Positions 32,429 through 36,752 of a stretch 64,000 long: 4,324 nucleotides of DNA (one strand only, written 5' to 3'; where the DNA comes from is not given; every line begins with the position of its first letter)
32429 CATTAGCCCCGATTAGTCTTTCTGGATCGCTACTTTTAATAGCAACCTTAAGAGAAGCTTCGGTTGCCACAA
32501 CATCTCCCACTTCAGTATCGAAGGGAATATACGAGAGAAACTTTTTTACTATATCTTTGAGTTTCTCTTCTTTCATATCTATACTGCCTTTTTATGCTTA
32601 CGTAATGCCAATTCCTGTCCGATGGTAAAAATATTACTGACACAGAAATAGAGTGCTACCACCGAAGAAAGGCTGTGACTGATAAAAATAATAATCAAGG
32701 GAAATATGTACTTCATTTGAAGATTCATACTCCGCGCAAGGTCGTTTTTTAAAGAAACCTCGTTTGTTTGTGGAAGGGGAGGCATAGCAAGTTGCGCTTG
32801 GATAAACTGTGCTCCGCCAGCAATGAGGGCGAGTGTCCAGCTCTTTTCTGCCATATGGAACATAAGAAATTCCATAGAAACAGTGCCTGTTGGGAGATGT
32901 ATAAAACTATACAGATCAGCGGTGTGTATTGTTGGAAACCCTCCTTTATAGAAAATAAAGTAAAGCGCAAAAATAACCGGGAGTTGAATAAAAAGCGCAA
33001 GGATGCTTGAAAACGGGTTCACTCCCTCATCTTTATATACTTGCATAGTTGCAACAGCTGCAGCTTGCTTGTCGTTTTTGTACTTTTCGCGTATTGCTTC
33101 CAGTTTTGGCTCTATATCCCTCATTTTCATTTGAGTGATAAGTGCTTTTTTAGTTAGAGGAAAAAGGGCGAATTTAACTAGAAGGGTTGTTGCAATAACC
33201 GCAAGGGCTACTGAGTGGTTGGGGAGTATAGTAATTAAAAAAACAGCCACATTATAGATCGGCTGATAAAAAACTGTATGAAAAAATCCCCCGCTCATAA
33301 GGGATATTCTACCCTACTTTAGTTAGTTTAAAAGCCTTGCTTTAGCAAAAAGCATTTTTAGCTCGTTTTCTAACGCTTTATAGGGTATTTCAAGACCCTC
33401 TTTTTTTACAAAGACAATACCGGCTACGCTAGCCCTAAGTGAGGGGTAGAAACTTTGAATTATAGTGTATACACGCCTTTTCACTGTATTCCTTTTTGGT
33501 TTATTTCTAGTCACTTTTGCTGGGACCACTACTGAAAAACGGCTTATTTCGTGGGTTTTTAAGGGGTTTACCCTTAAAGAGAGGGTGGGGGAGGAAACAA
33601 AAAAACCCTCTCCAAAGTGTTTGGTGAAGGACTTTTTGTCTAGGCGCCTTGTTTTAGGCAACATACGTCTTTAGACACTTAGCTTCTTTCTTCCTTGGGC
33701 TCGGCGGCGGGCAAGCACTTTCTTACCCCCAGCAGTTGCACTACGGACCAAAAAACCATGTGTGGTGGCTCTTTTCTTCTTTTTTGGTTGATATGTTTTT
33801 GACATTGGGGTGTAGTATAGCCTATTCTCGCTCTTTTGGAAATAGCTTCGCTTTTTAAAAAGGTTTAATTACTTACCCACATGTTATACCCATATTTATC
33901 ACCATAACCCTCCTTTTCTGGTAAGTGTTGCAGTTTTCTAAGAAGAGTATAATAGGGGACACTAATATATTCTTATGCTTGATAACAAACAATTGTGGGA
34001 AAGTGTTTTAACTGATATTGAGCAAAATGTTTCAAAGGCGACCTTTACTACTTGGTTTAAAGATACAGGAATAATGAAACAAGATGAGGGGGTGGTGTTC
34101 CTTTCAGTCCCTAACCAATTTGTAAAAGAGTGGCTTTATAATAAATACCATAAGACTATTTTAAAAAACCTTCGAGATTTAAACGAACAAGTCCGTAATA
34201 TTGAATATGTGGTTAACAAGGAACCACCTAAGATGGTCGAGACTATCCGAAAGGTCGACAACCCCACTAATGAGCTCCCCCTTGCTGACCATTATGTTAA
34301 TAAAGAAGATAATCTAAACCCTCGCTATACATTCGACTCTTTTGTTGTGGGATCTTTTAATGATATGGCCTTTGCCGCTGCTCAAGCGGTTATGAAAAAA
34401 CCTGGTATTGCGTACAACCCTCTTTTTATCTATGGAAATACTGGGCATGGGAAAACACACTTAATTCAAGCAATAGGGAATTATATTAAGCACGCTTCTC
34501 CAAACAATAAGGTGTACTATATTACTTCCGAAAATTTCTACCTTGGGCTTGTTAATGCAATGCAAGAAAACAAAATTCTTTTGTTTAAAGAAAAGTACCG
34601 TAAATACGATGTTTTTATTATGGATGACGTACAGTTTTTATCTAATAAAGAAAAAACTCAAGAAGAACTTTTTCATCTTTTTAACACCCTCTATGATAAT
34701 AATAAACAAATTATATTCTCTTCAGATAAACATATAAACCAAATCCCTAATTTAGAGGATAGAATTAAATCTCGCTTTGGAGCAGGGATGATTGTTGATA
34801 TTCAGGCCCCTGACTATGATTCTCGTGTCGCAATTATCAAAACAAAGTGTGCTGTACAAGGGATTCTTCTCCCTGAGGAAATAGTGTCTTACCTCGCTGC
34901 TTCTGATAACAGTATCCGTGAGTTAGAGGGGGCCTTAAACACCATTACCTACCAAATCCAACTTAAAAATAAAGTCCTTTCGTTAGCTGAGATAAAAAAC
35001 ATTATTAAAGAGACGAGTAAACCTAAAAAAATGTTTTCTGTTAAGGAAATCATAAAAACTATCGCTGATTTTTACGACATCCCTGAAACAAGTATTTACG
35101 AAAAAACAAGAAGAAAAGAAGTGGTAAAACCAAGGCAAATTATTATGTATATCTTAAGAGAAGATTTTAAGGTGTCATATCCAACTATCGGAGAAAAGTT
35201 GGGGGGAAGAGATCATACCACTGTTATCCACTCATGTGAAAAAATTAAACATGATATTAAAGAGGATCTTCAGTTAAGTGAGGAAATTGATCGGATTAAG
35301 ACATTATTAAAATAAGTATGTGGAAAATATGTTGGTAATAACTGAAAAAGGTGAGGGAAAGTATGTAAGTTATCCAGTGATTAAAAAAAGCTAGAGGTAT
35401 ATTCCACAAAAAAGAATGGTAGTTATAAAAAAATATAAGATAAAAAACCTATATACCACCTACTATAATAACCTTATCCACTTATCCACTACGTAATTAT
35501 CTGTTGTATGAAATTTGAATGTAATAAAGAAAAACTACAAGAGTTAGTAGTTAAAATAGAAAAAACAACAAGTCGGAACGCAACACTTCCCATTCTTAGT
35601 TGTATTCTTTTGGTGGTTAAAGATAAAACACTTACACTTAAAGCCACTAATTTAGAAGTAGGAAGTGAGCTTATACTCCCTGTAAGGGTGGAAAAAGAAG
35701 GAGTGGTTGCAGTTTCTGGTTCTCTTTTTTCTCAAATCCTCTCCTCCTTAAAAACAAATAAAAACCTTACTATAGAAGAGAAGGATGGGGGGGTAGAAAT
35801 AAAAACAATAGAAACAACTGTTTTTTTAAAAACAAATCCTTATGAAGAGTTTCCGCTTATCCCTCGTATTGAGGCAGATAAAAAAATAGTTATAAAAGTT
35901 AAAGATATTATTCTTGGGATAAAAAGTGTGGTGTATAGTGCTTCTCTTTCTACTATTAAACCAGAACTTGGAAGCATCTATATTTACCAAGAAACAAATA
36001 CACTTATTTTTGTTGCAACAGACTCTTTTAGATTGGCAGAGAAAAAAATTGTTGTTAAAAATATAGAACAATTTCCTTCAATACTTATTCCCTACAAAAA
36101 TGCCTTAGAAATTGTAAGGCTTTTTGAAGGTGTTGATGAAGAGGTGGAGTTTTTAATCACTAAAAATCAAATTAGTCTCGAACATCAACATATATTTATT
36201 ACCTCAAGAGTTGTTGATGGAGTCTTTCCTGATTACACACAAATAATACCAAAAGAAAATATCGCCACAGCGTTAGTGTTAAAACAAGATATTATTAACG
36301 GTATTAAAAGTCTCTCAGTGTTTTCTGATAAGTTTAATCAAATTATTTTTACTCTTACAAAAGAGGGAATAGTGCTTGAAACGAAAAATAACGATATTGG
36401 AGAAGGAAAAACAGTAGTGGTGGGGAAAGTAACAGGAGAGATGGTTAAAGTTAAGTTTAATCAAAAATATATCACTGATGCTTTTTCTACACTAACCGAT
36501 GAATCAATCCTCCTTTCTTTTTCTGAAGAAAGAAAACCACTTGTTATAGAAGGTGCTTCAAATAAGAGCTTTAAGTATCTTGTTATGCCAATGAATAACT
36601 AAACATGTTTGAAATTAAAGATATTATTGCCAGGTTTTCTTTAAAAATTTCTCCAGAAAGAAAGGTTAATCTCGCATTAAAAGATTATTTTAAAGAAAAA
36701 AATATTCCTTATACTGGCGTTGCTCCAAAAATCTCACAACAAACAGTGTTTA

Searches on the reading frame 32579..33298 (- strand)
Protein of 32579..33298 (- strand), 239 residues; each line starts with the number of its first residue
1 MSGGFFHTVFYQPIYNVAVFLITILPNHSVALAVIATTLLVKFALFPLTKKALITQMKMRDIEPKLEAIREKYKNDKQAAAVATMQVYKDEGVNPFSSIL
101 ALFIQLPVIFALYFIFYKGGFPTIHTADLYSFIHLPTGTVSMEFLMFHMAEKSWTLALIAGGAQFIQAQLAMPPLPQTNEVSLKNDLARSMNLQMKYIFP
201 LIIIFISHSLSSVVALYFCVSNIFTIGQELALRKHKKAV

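Call 72: search_protein_families(library=pfam, proteins=[window:32579-33298:-], max_evalue=0.00001)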
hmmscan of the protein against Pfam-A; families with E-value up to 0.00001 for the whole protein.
window:32579-33298:- (239 aa): 1 family
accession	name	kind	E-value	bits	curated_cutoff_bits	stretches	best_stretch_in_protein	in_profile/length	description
PF02096.25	60KD_IMP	-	1.7e-40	139.1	35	1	31-233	2-162/163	60Kd inner membrane protein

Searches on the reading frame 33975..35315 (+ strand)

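Call 71: search_protein_families(library=pfam, proteins=[window:33975-35315:+], max_evalue=0.00001)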
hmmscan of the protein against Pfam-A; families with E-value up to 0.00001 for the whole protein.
window:33975-35315:+ (446 aa): 4 families
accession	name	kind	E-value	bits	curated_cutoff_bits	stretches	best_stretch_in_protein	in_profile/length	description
PF00308.24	Bac_DnaA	-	1.3e-65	221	23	1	114-275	1-162/162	Bacterial DnaA ATPAse domain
PF08299.17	Bac_DnaA_C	-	7.6e-26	90.4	31.5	1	357-424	2-69/69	Bacterial dnaA protein helix-turn-helix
PF11638.13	DnaA_N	-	1e-16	60.9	24.6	1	6-66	2-63/65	DnaA N-terminal domain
PF01695.23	IstB_IS21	-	6.5e-10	39.3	24.1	1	151-254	96-196/238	IstB-like ATP binding protein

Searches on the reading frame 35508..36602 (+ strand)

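Call 71: search_protein_families(library=pfam, proteins=[window:35508-36602:+], max_evalue=0.00001)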
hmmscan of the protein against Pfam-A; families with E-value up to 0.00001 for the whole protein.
window:35508-36602:+ (364 aa): 3 families
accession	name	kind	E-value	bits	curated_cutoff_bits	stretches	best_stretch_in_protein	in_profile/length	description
PF00712.24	DNA_pol3_beta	-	2.1e-22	80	24.4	1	1-119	1-120/120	DNA polymerase III beta subunit, N-terminal domain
PF02767.21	DNA_pol3_beta_2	-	3.1e-22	79.5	27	1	132-242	5-116/116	DNA polymerase III beta subunit, central domain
PF02768.20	DNA_pol3_beta_3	-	6.4e-19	68.4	27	1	245-362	2-120/121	DNA polymerase III beta subunit, C-terminal domain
